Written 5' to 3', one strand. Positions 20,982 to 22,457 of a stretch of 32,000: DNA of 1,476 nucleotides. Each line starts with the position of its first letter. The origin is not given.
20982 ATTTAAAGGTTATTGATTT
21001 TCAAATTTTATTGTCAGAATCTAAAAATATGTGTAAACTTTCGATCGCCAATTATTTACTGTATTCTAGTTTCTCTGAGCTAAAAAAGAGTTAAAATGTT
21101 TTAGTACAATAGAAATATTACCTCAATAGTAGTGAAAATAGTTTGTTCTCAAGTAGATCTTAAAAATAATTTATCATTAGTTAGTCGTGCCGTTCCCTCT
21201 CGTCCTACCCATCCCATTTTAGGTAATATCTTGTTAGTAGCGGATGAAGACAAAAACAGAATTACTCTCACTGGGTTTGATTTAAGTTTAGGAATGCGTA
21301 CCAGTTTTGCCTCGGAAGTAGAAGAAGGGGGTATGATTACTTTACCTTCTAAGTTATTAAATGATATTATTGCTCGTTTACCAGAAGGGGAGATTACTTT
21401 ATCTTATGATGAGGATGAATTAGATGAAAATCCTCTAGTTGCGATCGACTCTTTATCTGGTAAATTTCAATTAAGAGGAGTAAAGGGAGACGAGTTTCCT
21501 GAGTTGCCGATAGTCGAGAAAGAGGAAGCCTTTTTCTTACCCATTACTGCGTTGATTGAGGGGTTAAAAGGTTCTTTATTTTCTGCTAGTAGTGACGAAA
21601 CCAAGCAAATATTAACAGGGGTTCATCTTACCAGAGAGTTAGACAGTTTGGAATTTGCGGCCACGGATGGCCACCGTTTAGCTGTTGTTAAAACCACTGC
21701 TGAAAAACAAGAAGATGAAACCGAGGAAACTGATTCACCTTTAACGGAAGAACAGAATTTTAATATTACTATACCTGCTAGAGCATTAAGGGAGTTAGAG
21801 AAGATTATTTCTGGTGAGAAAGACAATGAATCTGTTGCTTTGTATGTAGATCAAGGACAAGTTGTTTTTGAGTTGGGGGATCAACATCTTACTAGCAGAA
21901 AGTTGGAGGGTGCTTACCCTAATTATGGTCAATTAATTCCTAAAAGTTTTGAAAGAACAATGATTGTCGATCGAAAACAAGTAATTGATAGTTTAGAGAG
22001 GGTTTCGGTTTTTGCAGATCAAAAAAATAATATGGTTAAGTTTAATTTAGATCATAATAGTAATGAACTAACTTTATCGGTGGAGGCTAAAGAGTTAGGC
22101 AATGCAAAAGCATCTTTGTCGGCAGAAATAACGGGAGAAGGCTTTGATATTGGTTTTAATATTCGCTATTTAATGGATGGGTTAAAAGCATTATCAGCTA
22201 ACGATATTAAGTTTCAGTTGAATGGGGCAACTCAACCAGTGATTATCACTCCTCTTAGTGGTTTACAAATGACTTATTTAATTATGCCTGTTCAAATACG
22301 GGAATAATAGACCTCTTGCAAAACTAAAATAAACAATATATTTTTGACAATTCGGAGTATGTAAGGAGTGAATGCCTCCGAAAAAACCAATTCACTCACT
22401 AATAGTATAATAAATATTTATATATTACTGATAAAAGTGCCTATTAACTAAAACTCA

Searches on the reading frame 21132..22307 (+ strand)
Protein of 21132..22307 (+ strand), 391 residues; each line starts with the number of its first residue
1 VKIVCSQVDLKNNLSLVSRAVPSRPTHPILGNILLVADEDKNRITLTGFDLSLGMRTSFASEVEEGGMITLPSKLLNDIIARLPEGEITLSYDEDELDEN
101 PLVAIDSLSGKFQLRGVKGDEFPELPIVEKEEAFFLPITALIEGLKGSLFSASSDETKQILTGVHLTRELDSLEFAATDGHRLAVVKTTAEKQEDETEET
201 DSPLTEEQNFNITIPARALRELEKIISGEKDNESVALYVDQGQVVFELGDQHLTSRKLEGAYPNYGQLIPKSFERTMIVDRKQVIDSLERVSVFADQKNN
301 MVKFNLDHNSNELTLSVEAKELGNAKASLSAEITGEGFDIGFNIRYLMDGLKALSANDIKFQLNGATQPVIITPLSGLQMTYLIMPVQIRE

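Call 67: search_protein_families(library=pfam, proteins=[window:21132-22307:+], max_evalue=0.00001)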
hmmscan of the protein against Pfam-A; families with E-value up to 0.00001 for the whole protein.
window:21132-22307:+ (391 aa): 3 families
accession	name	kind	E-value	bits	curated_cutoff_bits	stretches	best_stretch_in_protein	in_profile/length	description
PF00712.24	DNA_pol3_beta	-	1.3e-32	112.9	24.4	1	1-126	1-120/120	DNA polymerase III beta subunit, N-terminal domain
PF02768.20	DNA_pol3_beta_3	-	2.7e-26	92.2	27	1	267-387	2-120/121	DNA polymerase III beta subunit, C-terminal domain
PF02767.21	DNA_pol3_beta_2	-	1.9e-22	80.1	27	1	148-264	14-116/116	DNA polymerase III beta subunit, central domain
